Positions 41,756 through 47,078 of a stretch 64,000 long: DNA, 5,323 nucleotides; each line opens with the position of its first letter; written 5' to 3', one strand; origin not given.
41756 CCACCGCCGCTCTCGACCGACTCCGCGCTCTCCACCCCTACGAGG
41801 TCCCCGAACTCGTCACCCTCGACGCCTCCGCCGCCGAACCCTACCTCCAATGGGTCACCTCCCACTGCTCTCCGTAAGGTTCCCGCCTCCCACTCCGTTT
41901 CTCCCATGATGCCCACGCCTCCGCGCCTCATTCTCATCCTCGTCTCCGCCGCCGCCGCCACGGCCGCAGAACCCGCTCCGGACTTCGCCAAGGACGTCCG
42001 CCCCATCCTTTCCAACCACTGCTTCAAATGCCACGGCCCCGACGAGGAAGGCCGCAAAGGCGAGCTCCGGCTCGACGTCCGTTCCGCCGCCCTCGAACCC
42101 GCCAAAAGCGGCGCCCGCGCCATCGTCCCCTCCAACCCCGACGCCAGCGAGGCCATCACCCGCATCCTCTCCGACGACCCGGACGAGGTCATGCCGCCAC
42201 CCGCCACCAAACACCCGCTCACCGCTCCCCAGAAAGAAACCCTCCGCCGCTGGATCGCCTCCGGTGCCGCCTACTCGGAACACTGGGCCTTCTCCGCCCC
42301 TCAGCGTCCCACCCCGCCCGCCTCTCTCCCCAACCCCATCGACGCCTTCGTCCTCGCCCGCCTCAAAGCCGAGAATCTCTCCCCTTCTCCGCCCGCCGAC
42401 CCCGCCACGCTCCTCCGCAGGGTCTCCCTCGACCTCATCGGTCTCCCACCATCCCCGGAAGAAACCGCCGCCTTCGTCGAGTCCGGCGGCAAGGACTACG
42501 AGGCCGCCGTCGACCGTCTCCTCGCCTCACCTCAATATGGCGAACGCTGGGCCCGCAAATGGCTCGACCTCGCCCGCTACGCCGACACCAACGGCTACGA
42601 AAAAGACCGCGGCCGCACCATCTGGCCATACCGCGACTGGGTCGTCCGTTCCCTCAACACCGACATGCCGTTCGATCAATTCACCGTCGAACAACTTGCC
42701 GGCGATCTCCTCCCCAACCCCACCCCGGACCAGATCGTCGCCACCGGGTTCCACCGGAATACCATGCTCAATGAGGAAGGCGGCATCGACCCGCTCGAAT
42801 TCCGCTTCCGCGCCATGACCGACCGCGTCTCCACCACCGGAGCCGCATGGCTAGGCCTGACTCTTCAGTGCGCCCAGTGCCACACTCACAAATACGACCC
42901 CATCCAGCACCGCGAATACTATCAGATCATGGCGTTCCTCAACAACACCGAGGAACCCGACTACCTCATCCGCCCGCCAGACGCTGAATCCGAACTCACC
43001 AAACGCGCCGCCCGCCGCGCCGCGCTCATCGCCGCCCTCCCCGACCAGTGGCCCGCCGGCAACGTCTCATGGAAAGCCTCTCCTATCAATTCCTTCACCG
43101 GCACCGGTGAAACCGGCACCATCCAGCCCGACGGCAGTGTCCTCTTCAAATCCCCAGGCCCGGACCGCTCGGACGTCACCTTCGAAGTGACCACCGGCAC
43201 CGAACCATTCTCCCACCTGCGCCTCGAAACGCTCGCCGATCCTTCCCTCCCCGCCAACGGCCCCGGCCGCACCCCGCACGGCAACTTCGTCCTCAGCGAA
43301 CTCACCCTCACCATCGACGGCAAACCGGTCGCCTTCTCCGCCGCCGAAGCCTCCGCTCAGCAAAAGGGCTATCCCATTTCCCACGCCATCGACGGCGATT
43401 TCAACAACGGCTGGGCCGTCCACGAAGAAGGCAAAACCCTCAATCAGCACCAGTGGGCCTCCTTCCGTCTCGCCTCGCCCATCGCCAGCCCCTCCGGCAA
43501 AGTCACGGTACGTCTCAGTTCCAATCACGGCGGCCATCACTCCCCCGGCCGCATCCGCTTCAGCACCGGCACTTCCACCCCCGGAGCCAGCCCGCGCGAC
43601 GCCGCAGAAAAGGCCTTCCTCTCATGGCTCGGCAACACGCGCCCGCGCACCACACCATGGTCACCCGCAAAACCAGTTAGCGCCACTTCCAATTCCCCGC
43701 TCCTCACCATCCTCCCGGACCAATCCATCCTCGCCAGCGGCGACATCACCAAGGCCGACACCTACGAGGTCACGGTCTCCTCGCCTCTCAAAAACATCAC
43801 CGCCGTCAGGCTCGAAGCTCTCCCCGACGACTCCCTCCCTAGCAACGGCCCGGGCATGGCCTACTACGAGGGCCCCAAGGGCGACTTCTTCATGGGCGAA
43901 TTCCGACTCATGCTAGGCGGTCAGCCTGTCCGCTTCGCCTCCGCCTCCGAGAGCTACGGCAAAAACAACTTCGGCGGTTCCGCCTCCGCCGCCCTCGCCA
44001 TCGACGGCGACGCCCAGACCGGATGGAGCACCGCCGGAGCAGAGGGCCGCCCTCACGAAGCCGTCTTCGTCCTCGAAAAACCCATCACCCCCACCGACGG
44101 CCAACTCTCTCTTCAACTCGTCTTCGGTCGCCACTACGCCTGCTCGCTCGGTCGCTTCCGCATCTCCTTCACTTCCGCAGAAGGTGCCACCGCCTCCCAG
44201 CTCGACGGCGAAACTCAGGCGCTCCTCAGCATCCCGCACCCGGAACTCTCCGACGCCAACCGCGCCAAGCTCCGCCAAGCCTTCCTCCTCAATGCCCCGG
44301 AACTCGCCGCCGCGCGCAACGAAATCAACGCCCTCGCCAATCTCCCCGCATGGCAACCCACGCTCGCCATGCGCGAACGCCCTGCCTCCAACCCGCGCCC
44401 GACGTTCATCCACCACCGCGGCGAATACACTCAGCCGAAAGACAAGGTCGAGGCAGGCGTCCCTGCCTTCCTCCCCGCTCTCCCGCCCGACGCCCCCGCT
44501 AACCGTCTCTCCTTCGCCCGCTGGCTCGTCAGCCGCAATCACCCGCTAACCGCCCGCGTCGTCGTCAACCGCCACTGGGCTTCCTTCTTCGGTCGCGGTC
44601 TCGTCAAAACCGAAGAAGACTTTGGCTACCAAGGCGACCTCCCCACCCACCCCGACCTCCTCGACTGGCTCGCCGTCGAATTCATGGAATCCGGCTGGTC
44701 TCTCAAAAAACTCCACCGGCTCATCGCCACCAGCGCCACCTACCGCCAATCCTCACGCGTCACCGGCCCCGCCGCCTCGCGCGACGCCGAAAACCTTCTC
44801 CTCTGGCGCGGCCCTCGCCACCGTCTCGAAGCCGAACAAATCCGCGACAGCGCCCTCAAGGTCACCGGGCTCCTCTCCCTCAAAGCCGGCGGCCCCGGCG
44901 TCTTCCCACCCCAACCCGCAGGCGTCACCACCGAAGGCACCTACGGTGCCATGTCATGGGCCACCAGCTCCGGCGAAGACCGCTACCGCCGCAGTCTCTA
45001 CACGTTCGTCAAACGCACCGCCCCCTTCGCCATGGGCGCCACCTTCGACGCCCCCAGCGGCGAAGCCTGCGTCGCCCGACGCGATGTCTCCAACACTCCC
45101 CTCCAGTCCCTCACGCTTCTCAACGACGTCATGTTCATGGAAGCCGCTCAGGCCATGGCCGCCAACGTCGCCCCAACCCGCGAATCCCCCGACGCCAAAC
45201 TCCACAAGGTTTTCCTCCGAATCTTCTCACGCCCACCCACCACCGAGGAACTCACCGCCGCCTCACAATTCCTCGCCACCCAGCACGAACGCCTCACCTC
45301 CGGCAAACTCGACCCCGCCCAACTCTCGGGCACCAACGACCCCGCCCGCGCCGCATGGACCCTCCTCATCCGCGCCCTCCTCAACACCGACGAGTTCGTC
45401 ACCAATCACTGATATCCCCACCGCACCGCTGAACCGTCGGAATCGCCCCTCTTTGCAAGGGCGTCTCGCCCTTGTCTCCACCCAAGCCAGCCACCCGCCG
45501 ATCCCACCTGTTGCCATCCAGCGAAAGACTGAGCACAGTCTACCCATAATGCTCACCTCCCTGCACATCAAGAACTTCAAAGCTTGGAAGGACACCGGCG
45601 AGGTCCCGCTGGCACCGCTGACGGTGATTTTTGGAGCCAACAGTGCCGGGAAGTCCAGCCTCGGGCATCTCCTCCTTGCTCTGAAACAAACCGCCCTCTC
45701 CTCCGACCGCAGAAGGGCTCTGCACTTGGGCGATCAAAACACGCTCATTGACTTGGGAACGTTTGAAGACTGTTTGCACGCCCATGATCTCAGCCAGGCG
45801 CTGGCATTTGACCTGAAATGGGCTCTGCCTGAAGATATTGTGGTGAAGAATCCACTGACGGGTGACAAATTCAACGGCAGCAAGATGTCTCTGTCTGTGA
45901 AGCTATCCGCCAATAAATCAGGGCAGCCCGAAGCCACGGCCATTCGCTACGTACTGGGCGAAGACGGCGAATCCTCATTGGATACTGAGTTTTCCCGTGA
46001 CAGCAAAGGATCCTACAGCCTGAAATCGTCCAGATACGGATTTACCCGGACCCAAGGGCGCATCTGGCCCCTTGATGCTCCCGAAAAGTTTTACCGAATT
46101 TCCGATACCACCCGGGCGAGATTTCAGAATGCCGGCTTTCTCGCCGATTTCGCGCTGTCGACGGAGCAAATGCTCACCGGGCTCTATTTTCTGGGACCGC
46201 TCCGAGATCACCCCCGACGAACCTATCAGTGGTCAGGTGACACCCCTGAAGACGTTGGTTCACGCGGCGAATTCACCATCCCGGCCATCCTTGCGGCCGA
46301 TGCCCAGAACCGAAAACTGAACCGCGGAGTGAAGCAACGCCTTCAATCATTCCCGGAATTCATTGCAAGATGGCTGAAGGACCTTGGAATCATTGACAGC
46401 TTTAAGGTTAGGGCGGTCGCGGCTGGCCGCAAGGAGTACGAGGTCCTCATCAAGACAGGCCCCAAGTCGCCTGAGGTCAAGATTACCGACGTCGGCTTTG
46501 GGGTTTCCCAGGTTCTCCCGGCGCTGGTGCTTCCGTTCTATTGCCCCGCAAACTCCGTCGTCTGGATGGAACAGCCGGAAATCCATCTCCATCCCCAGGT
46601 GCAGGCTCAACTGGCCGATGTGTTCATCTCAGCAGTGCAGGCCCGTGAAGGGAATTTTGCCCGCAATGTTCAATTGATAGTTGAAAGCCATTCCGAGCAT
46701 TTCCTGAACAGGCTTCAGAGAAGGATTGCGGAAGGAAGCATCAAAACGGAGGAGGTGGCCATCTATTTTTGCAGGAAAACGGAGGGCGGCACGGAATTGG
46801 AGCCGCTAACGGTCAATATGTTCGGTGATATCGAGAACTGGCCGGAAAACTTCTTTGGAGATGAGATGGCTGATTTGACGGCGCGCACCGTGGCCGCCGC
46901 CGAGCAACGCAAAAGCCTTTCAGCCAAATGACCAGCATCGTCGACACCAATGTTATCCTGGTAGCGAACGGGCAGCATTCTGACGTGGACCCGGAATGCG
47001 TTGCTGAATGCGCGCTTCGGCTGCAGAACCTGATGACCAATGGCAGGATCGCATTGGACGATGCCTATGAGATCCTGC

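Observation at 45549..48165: Foreign-looking three-gene operon: ABC-type AAA ATPase + PIN nuclease + RNA ligase (candidate uncharacterised nuclease-and-repair conflict system)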

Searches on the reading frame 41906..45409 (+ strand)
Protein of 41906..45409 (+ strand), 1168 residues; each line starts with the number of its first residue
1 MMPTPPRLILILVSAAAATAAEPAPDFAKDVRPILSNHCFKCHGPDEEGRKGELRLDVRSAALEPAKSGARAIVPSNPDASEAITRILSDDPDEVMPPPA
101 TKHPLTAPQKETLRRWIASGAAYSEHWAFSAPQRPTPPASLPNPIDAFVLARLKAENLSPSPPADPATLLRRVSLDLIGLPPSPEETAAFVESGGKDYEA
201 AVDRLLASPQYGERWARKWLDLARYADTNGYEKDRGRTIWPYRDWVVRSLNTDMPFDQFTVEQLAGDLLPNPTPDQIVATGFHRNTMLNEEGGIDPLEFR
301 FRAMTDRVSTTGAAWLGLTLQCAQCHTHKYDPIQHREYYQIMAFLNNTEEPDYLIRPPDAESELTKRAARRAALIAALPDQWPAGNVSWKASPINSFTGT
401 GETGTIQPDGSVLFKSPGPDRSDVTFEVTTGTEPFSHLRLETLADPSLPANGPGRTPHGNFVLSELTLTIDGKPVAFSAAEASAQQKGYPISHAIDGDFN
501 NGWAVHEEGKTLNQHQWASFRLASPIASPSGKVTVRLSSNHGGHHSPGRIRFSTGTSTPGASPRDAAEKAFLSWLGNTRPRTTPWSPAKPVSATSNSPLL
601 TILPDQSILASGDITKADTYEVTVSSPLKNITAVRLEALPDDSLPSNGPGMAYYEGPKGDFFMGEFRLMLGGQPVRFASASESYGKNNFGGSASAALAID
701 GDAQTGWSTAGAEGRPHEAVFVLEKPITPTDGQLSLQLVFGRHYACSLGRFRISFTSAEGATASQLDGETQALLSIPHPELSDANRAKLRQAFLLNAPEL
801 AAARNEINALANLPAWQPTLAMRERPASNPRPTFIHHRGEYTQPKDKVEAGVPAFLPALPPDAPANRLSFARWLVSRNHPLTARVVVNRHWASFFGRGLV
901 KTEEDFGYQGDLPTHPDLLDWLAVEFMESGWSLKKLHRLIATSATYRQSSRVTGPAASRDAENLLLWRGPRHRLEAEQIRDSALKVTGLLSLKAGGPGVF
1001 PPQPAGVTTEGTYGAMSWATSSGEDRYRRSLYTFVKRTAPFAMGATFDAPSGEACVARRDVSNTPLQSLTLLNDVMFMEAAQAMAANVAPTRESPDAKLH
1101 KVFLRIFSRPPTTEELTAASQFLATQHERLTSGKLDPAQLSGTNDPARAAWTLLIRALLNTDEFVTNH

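Call 98: search_protein_families(library=pfam, proteins=[window:41906-45409:+], max_evalue=0.001)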
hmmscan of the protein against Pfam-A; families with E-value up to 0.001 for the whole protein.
window:41906-45409:+ (1168 aa): 4 families
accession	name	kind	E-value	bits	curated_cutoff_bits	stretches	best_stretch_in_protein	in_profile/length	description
PF07587.16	PSD1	-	8.8e-98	327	28.5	1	866-1123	1-244/244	Protein of unknown function (DUF1553)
PF07583.16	PSCyt2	-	9.9e-89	297.2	29.8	1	144-349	1-208/209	Protein of unknown function (DUF1549)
PF07635.16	PSCyt1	-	3.2e-20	72.9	22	1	39-99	1-58/59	Planctomycete cytochrome C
PF00754.31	F5_F8_type_C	-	0.00012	22.6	28.2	0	480-524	2-43/127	F5/8 type C domain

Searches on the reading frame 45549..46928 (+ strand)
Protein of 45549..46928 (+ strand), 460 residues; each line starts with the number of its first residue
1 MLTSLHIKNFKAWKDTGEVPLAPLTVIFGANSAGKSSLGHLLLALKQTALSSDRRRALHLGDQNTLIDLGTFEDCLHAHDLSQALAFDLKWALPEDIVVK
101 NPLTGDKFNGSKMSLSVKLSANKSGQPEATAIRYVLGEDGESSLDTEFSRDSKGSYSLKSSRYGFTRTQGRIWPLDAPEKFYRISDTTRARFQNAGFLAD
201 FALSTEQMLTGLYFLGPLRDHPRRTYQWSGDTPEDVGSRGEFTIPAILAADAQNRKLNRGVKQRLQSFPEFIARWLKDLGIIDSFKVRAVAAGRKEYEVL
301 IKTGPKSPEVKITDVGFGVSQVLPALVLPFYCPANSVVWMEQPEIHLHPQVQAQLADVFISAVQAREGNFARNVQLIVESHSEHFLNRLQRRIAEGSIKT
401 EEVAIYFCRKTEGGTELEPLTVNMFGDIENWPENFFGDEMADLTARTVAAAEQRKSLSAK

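Call 5: search_protein_families(library=pfam, proteins=[window:45549-46928:+], max_evalue=0.1)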
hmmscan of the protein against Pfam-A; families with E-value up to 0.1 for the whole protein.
window:45549-46928:+ (460 aa): 6 families
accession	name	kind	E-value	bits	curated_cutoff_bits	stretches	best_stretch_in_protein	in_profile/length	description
PF13175.12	AAA_15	-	4.3e-24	86.3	32.1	2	295-385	284-373/374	AAA ATPase domain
PF13304.12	AAA_21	-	1.2e-14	55.5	27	2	308-386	231-303/304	AAA domain, putative AbiEii toxin, Type IV TA system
PF12476.13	DUF3696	-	1.6e-10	41.4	22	1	398-443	1-49/52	Protein of unknown function (DUF3696)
PF02463.25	SMC_N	-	8.9e-05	22.5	40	1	1-42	1-44/220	RecF/RecN/SMC N terminal domain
PF13476.12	AAA_23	-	9.4e-05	23.6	27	1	4-38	1-35/201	AAA domain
PF20569.3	DUF6778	-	0.03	14.6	27.4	1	311-395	2-84/164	Family of unknown function (DUF6778)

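Call 6: search_protein_families(library=padloc, proteins=[window:45549-46928:+], max_evalue=0.1)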
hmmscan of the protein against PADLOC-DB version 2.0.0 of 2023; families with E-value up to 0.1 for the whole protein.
window:45549-46928:+ (460 aa): 112 families (the best 25 are shown)
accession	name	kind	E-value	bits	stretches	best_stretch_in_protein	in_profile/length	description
PDLC04148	HEC-03B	-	1.2e-135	451.2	1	1-455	1-452/458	-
PDLC03878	NsnB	-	5.2e-58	195.4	1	1-443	1-339/345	-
PDLC04707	PDC-M55A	-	1.6e-52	177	1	2-455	3-416/421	-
PDLC02979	AriA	-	1e-25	89.3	2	293-386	281-373/373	-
PDLC02980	AriA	-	2.8e-15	55.1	2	309-387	232-304/304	-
PDLC02335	AbiLi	-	2e-13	48.1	1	1-421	49-263/326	AbiLi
PDLC04177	HEC-01A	-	3.3e-12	44.1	2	334-434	296-376/393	-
PDLC02981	AriAB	-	2.2e-11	41.2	2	333-387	329-378/694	-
PDLC00077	GajA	-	2.5e-11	40.9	2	336-387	335-381/616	AAA ATPase domain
PDLC00063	GajA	-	3.4e-11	40.4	1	333-389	343-403/679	AAA ATPase domain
PDLC04178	HEC-01A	-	5.8e-11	40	2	2-41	9-47/399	-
PDLC00071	GajA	-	8.4e-11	39.4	1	340-387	279-323/588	AAA ATPase domain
PDLC04182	HEC-01A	-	9.6e-11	39.3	2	2-59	4-67/406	-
PDLC04184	HEC-01A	-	9.9e-11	39.3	2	1-39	1-38/464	-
PDLC00096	GajA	-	3.1e-10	37.4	1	340-385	294-336/630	AAA ATPase domain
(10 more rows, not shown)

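Call 7: search_protein_families(library=ncbifam, proteins=[window:45549-46928:+], max_evalue=0.1)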
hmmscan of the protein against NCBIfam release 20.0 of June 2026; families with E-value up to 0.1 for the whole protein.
window:45549-46928:+ (460 aa): 8 families
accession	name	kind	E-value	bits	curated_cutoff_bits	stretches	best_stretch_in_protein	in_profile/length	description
NF047739.1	antiphage_MADS3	equivalog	1.3e-07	31.1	420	1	1-100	1-98/427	methylation-associated defense system AAA family ATPase MAD3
NF041760.1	PtuA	equivalog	0.00032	19.7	500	0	2-38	52-88/524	retron Ec78 anti-phage system effector ATPase PtuA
NF038234.1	retron_eff_Eco8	equivalog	0.002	16.8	250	1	337-421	275-354/679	retron Eco8 family effector endonuclease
TIGR02169.1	SMC_prok_A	equivalog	0.0029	15.3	729.4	1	4-43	4-44/1165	chromosome segregation protein SMC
NF053563.1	Rkd4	equivalog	0.0038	15.4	860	1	3-38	4-39/747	arcadin-4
TIGR00611.2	recf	equivalog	0.0098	15.1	172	1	2-38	1-37/339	DNA replication/repair protein RecF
NF041035.1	Rad50_Halo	equivalog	0.042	12.2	1000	1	3-39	4-40/883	DNA double-strand break repair ATPase Rad50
TIGR00606.1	rad50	subfamily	0.09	10.4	453.75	0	331-392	1220-1279/1311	DNA repair protein Rad50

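Call 8: search_protein_families(library=phrogs, proteins=[window:45549-46928:+], max_evalue=0.01)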
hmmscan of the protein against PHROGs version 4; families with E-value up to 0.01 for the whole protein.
window:45549-46928:+ (460 aa): 8 families
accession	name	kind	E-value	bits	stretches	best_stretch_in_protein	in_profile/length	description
phrog_21420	-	unknown function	1.7e-65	222.7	2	212-455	396-641/654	-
phrog_4747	-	unknown function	2e-13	51.3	2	1-38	2-38/610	-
phrog_14430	-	unknown function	1.4e-08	35.4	1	5-46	5-45/444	-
phrog_8323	-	unknown function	3.1e-08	33.6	1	334-390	321-369/623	-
phrog_3940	-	unknown function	2e-07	31.2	1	1-46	4-49/537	-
phrog_9802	-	unknown function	0.00012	22.3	0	2-38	5-41/438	-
phrog_5836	-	unknown function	0.00015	20.8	0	1-54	5-80/1071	-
phrog_77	-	DNA, RNA and nucleotide metabolism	0.0065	16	1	2-38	298-336/967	SbcC-like subunit of palindrome specific endonuclease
